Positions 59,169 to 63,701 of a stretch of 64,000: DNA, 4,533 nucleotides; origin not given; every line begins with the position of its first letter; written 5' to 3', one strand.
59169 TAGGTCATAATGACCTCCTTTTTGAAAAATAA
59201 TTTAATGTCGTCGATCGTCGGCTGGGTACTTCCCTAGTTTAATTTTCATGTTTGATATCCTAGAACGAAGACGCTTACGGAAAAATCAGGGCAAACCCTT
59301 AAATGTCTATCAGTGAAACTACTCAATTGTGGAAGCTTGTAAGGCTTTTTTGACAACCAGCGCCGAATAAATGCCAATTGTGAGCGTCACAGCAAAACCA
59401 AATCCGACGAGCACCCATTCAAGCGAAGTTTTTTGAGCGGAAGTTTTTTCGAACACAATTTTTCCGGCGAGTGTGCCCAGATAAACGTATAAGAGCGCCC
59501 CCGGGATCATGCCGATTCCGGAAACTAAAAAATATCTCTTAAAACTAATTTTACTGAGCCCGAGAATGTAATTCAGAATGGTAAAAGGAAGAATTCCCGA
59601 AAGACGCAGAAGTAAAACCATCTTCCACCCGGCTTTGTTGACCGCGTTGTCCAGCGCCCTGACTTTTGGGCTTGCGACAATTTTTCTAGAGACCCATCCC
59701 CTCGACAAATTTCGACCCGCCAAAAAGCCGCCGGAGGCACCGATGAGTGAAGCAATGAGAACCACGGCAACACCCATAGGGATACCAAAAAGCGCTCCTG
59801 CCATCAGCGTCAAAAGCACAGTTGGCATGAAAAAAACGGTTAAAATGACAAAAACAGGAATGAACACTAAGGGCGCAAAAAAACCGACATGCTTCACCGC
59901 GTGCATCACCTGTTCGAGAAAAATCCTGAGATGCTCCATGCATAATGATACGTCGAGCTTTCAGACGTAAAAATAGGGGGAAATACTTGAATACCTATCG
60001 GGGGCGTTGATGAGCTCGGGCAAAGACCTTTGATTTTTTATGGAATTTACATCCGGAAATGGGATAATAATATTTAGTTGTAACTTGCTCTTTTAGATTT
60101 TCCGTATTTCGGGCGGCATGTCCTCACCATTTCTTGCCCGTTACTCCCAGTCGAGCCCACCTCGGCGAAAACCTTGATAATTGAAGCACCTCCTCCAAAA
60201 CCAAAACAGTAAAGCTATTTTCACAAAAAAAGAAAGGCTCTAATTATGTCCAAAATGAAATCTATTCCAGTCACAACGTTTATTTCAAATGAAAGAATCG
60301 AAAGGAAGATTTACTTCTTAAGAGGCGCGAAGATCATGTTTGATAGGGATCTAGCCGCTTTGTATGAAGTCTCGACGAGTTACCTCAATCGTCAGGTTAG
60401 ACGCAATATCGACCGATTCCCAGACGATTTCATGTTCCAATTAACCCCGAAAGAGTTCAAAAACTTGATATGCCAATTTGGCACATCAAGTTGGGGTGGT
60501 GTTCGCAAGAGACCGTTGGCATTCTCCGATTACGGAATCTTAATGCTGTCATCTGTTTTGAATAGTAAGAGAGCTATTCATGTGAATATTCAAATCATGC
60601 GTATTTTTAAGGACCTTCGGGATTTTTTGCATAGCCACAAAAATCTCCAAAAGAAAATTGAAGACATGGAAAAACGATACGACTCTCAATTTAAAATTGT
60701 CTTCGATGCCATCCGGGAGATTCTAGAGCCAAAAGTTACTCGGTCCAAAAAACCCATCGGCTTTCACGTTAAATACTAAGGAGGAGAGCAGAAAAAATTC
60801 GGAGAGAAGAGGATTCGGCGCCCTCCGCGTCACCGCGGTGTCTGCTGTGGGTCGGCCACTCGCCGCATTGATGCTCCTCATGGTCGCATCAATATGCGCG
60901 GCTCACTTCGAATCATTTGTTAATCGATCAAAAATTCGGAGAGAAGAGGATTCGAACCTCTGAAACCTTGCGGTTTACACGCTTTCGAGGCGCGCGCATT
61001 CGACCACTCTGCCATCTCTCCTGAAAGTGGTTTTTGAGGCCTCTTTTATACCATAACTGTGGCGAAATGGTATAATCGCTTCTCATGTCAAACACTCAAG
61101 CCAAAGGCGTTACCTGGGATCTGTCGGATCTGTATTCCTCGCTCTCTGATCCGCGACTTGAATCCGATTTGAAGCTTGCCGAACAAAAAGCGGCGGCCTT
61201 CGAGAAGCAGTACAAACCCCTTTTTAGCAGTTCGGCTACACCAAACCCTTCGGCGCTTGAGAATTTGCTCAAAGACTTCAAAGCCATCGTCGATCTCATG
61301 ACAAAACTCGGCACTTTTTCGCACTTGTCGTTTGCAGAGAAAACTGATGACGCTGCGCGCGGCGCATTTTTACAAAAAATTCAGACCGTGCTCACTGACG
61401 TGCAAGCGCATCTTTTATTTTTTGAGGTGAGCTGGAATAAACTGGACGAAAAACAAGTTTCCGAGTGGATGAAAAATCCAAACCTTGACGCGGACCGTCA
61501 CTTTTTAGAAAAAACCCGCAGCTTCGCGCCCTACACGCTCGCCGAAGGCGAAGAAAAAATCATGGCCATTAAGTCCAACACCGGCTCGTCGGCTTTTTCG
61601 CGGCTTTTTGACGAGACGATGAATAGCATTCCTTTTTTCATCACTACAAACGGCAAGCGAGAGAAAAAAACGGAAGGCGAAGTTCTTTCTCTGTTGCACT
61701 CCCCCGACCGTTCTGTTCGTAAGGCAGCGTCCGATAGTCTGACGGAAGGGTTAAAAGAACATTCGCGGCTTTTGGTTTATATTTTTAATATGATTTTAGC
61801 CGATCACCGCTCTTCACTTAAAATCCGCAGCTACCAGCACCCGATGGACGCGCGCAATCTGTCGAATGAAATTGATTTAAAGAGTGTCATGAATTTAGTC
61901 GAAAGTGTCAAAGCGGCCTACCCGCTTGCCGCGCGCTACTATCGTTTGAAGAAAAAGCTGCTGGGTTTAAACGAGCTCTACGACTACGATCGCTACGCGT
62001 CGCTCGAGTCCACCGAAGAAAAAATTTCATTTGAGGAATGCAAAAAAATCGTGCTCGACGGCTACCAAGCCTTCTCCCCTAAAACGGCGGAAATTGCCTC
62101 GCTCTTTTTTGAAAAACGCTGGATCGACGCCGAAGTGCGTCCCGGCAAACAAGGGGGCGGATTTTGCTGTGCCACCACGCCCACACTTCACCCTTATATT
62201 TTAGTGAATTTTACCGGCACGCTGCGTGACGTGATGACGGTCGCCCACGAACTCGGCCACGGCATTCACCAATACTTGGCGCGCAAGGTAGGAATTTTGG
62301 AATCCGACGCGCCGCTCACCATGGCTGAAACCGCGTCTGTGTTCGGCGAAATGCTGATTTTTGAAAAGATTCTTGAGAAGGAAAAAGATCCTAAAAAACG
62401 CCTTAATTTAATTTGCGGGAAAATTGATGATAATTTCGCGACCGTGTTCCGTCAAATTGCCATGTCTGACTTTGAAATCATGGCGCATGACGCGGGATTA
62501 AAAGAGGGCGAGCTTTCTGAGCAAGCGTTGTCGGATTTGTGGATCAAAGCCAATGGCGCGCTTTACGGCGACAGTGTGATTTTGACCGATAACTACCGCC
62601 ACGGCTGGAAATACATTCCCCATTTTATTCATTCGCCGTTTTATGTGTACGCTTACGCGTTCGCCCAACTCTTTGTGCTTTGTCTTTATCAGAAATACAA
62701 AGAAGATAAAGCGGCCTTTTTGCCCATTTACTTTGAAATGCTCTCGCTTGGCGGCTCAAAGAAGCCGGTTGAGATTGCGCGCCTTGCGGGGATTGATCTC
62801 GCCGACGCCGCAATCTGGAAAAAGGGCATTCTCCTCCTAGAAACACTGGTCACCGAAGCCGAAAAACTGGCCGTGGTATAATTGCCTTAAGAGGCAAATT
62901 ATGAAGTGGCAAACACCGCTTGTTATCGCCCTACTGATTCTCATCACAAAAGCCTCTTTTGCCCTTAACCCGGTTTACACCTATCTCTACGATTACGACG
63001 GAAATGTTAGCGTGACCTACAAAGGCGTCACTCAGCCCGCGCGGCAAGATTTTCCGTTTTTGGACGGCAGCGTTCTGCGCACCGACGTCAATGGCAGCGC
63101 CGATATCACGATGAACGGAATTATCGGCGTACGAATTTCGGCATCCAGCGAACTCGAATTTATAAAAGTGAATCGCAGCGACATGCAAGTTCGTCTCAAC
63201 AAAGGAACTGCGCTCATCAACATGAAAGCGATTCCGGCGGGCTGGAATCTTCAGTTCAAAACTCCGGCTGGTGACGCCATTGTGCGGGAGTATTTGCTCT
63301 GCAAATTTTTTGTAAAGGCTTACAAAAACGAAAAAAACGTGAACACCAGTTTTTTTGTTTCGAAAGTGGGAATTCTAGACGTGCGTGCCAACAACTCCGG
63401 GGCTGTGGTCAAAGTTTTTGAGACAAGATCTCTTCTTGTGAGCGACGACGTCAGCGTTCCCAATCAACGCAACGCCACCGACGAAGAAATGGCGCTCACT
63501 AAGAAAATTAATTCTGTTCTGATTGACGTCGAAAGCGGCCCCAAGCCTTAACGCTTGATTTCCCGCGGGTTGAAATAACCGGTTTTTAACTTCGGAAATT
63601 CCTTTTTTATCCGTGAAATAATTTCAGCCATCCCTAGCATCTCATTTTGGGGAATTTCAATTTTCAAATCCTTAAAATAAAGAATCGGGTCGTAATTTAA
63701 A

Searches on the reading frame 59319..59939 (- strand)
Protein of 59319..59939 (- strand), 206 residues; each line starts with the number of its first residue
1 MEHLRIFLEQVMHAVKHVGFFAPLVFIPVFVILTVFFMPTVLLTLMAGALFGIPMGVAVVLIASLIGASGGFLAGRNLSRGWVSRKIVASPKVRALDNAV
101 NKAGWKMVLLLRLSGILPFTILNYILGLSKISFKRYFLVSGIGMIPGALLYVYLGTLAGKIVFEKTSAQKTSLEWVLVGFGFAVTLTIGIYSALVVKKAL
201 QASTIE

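Call 8: search_protein_families(library=pfam, proteins=[window:59319-59939:-], max_evalue=0.01)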
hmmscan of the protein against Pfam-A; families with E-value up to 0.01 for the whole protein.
window:59319-59939:- (206 aa): 1 family
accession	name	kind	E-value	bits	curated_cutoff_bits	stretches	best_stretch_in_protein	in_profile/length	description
PF09335.16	VTT_dom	-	1.9e-29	103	33.9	1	39-156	2-122/123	VTT domain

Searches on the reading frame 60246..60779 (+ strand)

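Call 8: search_protein_families(library=pfam, proteins=[window:60246-60779:+], max_evalue=0.01)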
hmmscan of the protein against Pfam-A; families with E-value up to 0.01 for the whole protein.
window:60246-60779:+ (177 aa): 2 families
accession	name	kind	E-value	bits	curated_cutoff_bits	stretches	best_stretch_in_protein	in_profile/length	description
PF10543.14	ORF6N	-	1.7e-29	102.3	27.8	1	21-104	2-86/86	ORF6N domain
PF13972.11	TetR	-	0.004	17.4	25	0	120-157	40-77/144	Bacterial transcriptional repressor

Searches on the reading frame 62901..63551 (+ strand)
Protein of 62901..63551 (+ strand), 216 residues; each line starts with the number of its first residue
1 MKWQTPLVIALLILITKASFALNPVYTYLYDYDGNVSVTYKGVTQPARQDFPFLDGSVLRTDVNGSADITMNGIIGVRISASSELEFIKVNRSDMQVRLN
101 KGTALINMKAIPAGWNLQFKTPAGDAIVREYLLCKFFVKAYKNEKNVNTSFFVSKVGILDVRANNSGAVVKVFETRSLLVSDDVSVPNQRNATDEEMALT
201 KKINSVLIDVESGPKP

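Call 8: search_protein_families(library=pfam, proteins=[window:62901-63551:+], max_evalue=0.01)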
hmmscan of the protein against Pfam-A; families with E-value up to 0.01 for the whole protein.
window:62901-63551:+ (216 aa): 1 family
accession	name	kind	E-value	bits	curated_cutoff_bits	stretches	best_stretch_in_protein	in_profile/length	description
PF04773.18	FecR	-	0.00013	22.8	24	1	58-131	2-76/97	FecR protein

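Call 26: find_encoding_contigs(protein=window:62901-63551:+, flank=10000, max_places=3)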
Protein window:62901-63551:+ (216 aa): 1 contig read that carries it; 1 place shown.
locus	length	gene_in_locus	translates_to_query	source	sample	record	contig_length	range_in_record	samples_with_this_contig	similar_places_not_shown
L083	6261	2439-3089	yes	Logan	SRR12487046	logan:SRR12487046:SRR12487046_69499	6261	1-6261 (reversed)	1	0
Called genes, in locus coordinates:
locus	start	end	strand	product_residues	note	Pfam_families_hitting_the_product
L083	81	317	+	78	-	-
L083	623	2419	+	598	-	PF08439:Peptidase_M3_N, PF01432:Peptidase_M3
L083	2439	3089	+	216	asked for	-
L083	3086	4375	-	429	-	PF04055:Radical_SAM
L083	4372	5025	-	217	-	PF00702:Hydrolase, PF12710:HAD, PF13419:HAD_2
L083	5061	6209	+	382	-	PF00890:FAD_binding_2 (faint), PF01266:DAO, PF07992:Pyr_redox_2 (faint), PF12831:FAD_oxidored (faint), PF13450:NAD_binding_8 (faint)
